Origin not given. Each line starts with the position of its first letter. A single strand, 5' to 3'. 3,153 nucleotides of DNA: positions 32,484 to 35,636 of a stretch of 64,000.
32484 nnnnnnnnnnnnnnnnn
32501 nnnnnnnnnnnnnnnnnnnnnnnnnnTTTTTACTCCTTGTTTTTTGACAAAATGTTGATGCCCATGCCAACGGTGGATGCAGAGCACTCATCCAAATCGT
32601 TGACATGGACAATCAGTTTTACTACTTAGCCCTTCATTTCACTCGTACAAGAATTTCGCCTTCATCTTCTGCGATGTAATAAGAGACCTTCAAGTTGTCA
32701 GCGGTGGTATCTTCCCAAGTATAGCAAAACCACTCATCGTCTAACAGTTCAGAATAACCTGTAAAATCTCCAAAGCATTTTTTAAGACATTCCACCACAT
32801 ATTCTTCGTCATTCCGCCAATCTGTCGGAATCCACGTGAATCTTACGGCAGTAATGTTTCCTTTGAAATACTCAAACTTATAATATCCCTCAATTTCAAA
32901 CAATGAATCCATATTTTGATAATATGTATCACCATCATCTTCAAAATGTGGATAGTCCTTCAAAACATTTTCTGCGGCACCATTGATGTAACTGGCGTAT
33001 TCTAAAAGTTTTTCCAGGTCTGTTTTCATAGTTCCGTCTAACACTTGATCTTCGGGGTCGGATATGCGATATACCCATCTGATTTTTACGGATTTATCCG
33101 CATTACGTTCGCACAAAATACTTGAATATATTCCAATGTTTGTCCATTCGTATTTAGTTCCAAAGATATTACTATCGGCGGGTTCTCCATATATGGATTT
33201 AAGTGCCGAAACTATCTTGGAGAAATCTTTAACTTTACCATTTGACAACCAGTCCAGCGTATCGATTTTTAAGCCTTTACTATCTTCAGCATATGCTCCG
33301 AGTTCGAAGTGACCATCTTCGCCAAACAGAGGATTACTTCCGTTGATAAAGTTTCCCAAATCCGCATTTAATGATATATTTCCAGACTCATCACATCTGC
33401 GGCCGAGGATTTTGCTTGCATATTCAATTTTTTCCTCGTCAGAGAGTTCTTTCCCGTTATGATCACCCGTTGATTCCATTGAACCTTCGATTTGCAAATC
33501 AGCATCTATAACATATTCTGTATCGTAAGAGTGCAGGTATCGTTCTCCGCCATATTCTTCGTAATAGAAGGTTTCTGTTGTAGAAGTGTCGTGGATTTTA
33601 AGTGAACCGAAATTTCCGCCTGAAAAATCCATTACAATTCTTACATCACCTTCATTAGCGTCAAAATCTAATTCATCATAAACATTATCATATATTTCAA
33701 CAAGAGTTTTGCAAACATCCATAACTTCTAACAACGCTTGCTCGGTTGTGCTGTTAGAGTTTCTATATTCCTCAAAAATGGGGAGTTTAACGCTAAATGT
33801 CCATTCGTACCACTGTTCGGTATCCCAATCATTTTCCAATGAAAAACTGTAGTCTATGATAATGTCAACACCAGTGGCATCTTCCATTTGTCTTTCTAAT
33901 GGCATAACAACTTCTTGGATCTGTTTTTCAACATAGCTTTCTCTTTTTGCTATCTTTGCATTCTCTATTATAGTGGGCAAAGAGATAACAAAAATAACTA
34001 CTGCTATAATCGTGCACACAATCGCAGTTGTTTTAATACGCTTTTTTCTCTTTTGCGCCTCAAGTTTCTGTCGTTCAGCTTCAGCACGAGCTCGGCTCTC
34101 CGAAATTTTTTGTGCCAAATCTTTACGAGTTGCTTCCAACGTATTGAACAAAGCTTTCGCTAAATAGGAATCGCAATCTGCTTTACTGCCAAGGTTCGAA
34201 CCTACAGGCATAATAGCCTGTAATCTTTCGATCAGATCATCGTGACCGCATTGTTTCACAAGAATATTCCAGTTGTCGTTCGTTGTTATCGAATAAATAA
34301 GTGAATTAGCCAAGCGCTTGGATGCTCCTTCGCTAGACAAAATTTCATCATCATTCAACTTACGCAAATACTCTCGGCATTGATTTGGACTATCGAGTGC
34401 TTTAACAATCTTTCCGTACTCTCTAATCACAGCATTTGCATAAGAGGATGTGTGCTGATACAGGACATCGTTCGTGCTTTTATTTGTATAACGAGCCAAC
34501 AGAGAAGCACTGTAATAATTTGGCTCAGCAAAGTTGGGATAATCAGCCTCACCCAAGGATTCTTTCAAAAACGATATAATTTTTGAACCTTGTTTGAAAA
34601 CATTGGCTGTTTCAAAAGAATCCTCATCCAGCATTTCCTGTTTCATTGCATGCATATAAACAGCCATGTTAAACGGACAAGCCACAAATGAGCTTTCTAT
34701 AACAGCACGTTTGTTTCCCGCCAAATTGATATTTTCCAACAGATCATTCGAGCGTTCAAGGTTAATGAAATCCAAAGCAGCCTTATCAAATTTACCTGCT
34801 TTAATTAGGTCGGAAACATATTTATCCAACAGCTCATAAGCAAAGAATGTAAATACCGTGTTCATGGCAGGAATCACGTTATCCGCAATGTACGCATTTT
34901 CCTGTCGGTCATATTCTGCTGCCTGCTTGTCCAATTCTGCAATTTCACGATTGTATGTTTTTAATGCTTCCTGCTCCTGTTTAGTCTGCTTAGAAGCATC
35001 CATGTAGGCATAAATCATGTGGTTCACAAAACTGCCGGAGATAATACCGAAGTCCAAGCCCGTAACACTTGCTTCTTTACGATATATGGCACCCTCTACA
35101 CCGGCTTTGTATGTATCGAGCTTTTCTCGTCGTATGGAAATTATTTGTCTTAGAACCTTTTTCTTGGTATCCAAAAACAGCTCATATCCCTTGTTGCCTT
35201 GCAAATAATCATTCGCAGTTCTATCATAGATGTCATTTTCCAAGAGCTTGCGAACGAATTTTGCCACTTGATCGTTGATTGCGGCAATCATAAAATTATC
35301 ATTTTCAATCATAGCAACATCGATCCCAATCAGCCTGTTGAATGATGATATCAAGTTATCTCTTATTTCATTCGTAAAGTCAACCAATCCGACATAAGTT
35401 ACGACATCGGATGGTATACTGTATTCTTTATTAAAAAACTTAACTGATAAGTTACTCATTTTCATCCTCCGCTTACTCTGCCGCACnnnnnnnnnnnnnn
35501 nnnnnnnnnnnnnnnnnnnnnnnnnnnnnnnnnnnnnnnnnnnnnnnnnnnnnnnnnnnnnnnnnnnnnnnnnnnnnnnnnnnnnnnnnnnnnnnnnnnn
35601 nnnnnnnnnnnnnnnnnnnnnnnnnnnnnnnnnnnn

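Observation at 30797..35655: Island-borne operon: Xis-like HTH, 941-aa bitopic membrane protein, HEPN-motif protein and 262-aa orphan, a candidate undescribed defence / abortive-infection system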

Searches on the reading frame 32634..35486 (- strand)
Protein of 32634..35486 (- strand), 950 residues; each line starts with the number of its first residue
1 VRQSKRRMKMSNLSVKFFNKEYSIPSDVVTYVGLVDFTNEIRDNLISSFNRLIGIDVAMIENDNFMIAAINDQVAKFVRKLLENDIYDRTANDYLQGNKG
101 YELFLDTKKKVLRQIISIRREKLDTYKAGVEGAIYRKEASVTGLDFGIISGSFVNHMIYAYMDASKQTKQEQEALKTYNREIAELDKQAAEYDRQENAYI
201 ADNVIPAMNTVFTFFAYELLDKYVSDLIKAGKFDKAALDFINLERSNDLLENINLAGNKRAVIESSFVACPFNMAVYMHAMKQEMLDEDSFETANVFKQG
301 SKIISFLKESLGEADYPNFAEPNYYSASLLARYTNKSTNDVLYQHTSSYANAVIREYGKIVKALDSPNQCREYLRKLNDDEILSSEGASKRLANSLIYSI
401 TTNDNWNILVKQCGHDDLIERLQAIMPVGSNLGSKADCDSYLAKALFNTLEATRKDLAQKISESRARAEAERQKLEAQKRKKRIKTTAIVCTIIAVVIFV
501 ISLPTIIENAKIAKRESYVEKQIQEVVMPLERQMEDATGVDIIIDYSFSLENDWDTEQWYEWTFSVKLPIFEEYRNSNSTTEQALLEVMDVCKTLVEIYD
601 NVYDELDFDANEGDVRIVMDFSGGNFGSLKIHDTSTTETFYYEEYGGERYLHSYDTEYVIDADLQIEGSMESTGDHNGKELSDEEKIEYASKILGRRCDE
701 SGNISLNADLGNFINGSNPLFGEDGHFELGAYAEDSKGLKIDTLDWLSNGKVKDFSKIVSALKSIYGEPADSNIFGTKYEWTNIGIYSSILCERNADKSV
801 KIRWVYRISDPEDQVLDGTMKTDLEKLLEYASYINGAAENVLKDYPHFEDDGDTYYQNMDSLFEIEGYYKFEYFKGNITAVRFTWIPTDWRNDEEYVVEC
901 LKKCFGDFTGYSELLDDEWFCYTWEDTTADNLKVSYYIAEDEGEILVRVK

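Call 4: search_protein_families(library=pfam, proteins=[window:32634-35486:-], max_evalue=0.1)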
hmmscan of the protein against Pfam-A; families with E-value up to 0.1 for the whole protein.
window:32634-35486:- (950 aa): 0 families

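Call 5: search_protein_families(library=padloc, proteins=[window:32634-35486:-], max_evalue=0.1)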
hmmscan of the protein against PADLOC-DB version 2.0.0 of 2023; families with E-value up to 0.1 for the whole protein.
window:32634-35486:- (950 aa): 0 families

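Call 6: search_protein_families(library=ncbifam, proteins=[window:32634-35486:-], max_evalue=0.1)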
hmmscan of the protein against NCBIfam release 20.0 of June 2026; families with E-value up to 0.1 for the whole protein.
window:32634-35486:- (950 aa): 2 families
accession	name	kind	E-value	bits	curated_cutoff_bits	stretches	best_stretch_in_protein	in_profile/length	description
NF052597.1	FILTED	domain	0.0058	17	40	0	463-501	31-69/110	FILTED domain-containing surface protein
NF045849.1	ICE_MMCAP2_0565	equivalog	0.036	13.8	40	0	476-503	48-74/80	Mbov_0395 family pilin-like conjugal transfer protein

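Call 7: search_protein_families(library=phrogs, proteins=[window:32634-35486:-], max_evalue=0.1)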
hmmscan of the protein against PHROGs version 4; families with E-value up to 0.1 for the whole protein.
window:32634-35486:- (950 aa): 0 families

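Call 10: find_homologous_proteins(query=window:32634-35459:-)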
Query window:32634-35459:- (941 aa): 222 proteins with E <= 0.001 among 8000 candidates; the best 120 are listed.
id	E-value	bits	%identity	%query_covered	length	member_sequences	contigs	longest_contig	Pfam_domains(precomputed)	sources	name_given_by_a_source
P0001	0.0e+0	2120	100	100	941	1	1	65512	-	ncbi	-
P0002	0.0e+0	1910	89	100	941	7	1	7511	-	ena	-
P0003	0.0e+0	1850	86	100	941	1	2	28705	-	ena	-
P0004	0.0e+0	1848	86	100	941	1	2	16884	-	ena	-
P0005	0.0e+0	1328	76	84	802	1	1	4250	-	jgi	-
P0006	0.0e+0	1315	80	81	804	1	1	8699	-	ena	-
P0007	0.0e+0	1286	87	71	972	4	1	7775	PF19789.7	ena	-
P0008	0.0e+0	1273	85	71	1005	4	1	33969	PF05593.20,PF25023.2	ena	-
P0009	0.0e+0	1272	60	100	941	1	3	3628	-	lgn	-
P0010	0.0e+0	1270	87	69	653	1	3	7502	-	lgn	-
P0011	0.0e+0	1265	88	69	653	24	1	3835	-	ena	-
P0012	0.0e+0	1263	85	71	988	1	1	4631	PF19789.7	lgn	-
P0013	0.0e+0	1255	84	71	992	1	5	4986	PF19789.7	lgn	-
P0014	0.0e+0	1254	85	71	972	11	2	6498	PF19789.7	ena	-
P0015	0.0e+0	1253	85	71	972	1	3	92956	PF19789.7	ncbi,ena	-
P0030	6.0e-297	1006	68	71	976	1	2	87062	PF19789.7,PF07719.24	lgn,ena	-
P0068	5.5e-234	797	57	70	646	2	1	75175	-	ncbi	-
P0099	1.6e-157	544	52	53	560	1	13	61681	-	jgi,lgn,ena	-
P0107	1.8e-122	428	42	50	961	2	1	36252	PF13540.13,PF07719.24,PF25390.2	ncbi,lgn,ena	-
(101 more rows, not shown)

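Call 14: find_encoding_contigs(protein=P0030, flank=10000, max_places=3)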
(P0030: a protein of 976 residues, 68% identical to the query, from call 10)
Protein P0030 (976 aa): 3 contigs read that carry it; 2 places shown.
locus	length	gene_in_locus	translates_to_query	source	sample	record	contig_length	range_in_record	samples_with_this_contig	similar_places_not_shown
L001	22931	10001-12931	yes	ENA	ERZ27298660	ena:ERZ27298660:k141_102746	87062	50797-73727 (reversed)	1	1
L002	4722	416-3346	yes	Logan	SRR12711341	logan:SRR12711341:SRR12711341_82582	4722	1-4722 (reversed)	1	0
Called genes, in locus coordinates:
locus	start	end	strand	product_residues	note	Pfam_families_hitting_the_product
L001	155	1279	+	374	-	PF03977:OAD_beta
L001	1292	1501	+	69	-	-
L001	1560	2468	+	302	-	PF14486:DUF4432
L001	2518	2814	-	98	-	PF20648:DUF6809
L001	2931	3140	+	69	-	PF12844:HTH_19, PF01381:HTH_3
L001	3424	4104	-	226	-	PF01980:TrmO_N, PF18389:TrmO_C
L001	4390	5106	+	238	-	-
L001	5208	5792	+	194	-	-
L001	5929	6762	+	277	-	-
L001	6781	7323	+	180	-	PF00717:Peptidase_S24, PF10502:Peptidase_S26 (weak)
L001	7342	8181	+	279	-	-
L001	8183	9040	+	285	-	-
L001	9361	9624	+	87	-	PF20648:DUF6809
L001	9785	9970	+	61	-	PF12728:HTH_17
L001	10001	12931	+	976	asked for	PF07719:TPR_2 (faint), PF19789:DUF6273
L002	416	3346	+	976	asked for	PF07719:TPR_2 (faint), PF19789:DUF6273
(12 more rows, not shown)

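Call 15: find_encoding_contigs(protein=P0015, flank=10000, max_places=3)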
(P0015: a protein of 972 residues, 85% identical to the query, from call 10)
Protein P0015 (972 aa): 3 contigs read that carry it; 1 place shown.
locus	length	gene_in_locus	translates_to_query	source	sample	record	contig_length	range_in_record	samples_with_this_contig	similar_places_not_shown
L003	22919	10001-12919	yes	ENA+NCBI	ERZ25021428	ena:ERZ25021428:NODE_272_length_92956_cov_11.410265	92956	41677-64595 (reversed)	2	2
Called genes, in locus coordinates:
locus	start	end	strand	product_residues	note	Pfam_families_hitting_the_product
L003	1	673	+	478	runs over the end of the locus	PF01943:Polysacc_synt (weak)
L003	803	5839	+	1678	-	PF09992:NAGPA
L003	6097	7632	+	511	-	PF02706:Wzz, PF01656:CbiA, PF09140:MipZ (weak), PF10609:ParA (weak), PF13614:AAA_31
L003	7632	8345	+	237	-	PF19567:CpsB_CapC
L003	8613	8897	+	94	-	PF20648:DUF6809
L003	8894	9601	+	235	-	-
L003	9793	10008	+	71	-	PF13443:HTH_26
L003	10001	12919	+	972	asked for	PF19789:DUF6273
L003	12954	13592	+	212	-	-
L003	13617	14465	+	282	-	-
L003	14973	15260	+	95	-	PF01978:TrmB (faint), PF13730:HTH_36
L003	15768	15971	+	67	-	-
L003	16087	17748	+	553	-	PF00239:Resolvase, PF07508:Recombinase, PF13408:Zn_ribbon_recom, PF14287:DUF4368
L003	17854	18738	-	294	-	PF02588:YitT_membrane, PF10035:DUF2179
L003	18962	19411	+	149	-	PF09148:DUF1934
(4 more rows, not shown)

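Call 24: find_encoding_contigs(protein=P0068, flank=10000, max_places=2)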
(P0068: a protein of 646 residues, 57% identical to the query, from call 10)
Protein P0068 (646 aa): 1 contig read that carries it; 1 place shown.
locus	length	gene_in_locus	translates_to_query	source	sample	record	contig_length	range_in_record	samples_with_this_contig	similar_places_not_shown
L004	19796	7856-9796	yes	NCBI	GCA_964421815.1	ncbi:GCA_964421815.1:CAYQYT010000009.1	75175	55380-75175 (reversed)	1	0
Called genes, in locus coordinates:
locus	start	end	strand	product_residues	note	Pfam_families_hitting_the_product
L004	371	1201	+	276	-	PF03446:NAD_binding_2, PF03807:F420_oxidored (weak), PF02153:PDH_N, PF20463:PDH_C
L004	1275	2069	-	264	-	PF05116:S6PP (faint), PF08282:Hydrolase_3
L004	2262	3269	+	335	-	PF03590:AsnA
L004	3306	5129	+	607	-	PF00009:GTP_EFTU, PF01926:MMR_HSR1 (faint), PF03144:GTP_EFTU_D2, PF00679:EFG_C, PF21018:BipA_C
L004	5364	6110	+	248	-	-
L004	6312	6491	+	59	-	PF18495:VbhA (weak)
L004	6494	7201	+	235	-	PF02661:Fic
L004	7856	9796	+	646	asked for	-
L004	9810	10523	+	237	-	PF02810:SEC-C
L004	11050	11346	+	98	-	PF01371:Trp_repressor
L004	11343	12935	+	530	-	PF13393:tRNA-synt_His, PF01634:HisG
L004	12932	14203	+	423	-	PF00815:Histidinol_dh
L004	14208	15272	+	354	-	PF00155:Aminotran_1_2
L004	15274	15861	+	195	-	PF00475:IGPD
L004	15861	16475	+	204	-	PF00117:GATase, PF07685:GATase_3, PF01174:SNO (faint)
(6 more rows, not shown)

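Call 25: find_encoding_contigs(protein=P0099, flank=10000, max_places=3)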
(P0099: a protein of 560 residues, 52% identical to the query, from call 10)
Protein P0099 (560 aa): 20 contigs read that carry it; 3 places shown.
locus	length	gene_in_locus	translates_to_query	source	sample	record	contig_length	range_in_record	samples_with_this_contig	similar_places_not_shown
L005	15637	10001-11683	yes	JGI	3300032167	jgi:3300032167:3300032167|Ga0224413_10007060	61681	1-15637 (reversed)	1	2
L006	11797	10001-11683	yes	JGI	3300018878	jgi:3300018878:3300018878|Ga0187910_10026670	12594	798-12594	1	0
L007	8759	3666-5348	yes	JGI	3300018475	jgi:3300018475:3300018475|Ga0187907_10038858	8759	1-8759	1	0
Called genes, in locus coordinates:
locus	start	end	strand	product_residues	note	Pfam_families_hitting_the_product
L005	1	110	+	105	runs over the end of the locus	-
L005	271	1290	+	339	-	PF25023:TEN_YD-shell (weak)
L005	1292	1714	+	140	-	-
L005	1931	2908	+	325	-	PF25023:TEN_YD-shell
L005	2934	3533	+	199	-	-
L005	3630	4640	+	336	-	PF14101:DUF4275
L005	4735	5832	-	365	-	PF05050:Methyltransf_21 (faint)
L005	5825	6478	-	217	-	PF00657:Lipase_GDSL, PF13472:Lipase_GDSL_2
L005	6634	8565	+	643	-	-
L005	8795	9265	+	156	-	PF01668:SmpB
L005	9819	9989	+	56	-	-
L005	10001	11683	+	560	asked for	-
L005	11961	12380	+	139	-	PF24716:WapI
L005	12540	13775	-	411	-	PF00512:HisKA, PF02518:HATPase_c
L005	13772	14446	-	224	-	PF00072:Response_reg, PF00486:Trans_reg_C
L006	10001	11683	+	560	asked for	-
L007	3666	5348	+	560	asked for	-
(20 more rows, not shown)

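Call 26: find_encoding_contigs(protein=P0107, flank=10000, max_places=2)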
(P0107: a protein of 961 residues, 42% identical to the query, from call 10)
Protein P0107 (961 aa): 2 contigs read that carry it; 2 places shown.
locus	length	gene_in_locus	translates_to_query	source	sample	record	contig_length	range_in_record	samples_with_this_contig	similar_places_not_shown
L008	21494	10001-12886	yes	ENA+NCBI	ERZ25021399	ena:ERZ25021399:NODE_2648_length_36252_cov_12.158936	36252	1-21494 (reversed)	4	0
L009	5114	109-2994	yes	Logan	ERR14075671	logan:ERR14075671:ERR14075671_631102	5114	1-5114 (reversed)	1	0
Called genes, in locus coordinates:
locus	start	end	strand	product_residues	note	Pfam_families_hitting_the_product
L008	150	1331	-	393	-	PF08281:Sigma70_r4_2 (faint), PF12728:HTH_17 (faint), PF00196:GerE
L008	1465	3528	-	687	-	PF00724:Oxidored_FMN, PF00890:FAD_binding_2 (weak), PF01134:GIDA (weak), PF07992:Pyr_redox_2, PF12831:FAD_oxidored, PF13450:NAD_binding_8 (weak), PF13738:Pyr_redox_3, PF00070:Pyr_redox, +3 more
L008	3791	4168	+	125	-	PF01475:FUR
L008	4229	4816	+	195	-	PF21349:RUBY_RBDX, PF02915:Rubrerythrin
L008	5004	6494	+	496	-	PF00589:Phage_integrase (faint)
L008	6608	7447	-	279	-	PF08843:AbiEii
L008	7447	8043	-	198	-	PF13338:AbiEi_4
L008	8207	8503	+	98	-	-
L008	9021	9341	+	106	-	-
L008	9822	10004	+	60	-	PF13443:HTH_26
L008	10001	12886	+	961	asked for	PF07719:TPR_2 (faint), PF25390:WD40_RLD, PF13540:RCC1_2 (weak)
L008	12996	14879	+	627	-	PF13476:AAA_23, PF13304:AAA_21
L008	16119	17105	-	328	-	-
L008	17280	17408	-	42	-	PF00145:DNA_methylase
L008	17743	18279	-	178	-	PF00145:DNA_methylase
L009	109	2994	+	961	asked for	PF07719:TPR_2 (faint), PF25390:WD40_RLD, PF13540:RCC1_2 (weak)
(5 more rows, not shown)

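Call 27: find_encoding_contigs(protein=P0008, flank=10000, max_places=2)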
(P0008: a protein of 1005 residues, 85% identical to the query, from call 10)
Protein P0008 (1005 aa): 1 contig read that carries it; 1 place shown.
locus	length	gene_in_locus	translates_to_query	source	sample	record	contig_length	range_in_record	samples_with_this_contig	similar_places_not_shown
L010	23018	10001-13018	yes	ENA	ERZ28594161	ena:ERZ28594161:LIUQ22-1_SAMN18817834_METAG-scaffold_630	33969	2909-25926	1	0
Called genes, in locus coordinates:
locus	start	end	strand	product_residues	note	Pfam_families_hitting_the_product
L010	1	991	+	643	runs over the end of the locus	PF00330:Aconitase, PF00694:Aconitase_C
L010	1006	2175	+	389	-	PF00180:Iso_dh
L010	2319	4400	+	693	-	PF13306:LRR_5, PF13855:LRR_8 (faint), PF13306:LRR_5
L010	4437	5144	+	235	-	PF03167:UDG (weak)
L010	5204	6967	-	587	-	PF08439:Peptidase_M3_N, PF01432:Peptidase_M3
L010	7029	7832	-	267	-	PF14808:TMEM164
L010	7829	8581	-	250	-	PF14808:TMEM164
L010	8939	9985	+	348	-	PF02661:Fic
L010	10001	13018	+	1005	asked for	PF25023:TEN_YD-shell (faint), PF05593:RHS_repeat (faint)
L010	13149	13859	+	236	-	PF02810:SEC-C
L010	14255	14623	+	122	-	-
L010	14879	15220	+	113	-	-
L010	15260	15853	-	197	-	PF02661:Fic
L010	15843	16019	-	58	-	-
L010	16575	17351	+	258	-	PF14808:TMEM164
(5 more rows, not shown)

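Call 35: search_solved_structures(query=A1, max_evalue=1)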
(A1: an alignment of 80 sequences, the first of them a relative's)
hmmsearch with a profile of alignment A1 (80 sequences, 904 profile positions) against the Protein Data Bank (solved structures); distinct sequences matched with E-value up to 1: 1.
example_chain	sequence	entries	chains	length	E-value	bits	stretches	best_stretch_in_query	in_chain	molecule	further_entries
3wxx_B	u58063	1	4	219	0.39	12.4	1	406-496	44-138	AopB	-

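Call 42: find_related_loci(query=A1, collection=genome_contigs, flank=8000)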
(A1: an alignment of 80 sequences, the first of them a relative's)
Query A1 (941 aa) in genome_contigs; peptide patterns used: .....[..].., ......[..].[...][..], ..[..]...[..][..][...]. (x = any residue, [..] = any of these).
48 stretches matched a pattern; 15 encode a relative of the query (tblastn E <= 1e-3); 15 distinct loci.
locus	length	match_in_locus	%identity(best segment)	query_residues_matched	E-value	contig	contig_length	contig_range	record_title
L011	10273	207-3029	91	1-941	0e+0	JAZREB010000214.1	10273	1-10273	MAG: Faecousia sp. isolate T1900045501_YK20190195.MAGScoT_cleanbin_000033 SGB_7501_k141_707973, whole genome shotgun seq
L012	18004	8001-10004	67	6-668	0e+0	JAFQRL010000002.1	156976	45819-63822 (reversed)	MAG: Clostridia bacterium isolate RGIG2083 Goat_Colon-2__c20371, whole genome shotgun sequence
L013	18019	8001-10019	67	1-668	0e+0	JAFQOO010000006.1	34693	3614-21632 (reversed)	MAG: Clostridia bacterium isolate RGIG2008 Goat_Colon-1__c297, whole genome shotgun sequence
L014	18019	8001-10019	67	1-668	0e+0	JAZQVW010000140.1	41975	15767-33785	MAG: Candidatus Avispirillum sp. isolate T1900045166_TC20190160.MAGScoT_cleanbin_000066 SGB_5155_k141_7772, whole genome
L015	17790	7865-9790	57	4-654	0e+0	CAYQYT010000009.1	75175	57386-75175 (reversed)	MAG TPA_asm: uncultured Eubacteriales bacterium isolate binchicken_co370_265 genome assembly, contig: NODE_489_length_75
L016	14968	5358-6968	39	1-528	1e-106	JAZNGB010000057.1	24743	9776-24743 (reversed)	MAG: Acutalibacteraceae bacterium isolate T1900044709_TS20190175.MAGScoT_cleanbin_000006 SGB_1827_k141_1412381, whole ge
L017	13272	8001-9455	41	1-482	8e-106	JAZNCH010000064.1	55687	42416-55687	MAG: Eubacteriales bacterium isolate T1900044736_TS20190202.MAGScoT_cleanbin_000005 SGB_2022_k141_1251152, whole genome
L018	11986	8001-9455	40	1-482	3e-100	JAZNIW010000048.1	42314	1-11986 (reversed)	MAG: Acutalibacteraceae bacterium isolate T1900044683_TS20190149.MAGScoT_cleanbin_000006 SGB_1702_k141_165267, whole gen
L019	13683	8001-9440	39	1-473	6e-100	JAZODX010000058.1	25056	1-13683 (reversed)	MAG: Eubacteriales bacterium isolate T1900044750_TS20190416.MAGScoT_cleanbin_000096 SGB_2195_k141_4364178, whole genome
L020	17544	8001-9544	44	1-492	2e-98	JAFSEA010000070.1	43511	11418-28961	MAG: Oscillospiraceae bacterium isolate RGIG3057 Goat_Rectum-4__c498549, whole genome shotgun sequence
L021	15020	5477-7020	47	1-492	7e-86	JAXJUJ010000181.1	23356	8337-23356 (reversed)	MAG: Acutalibacteraceae bacterium isolate DOME_MAG_5005 5005_C0320_k141_112629, whole genome shotgun sequence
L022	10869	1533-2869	45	4-448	2e-82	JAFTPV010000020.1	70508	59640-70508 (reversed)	MAG: Clostridia bacterium isolate RGIG4040 Roe_deer_Cecum-5__c5573, whole genome shotgun sequence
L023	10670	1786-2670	42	6-295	7e-70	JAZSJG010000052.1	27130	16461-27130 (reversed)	MAG: Eubacteriales bacterium isolate T1900044565_TS20190031.MAGScoT_cleanbin_000040 SGB_402_k141_1302591, whole genome s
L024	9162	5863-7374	25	3-502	1e-54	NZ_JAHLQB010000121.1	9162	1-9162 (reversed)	Lachnoclostridium sp. MSJ-17 M-17_ctg000244, whole genome shotgun sequence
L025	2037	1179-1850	38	229-451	1e-46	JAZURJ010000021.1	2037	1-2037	MAG: Oscillospiraceae bacterium isolate T1900044852_TS20190318.MAGScoT_cleanbin_000012 SGB_3030_k141_2582818, whole geno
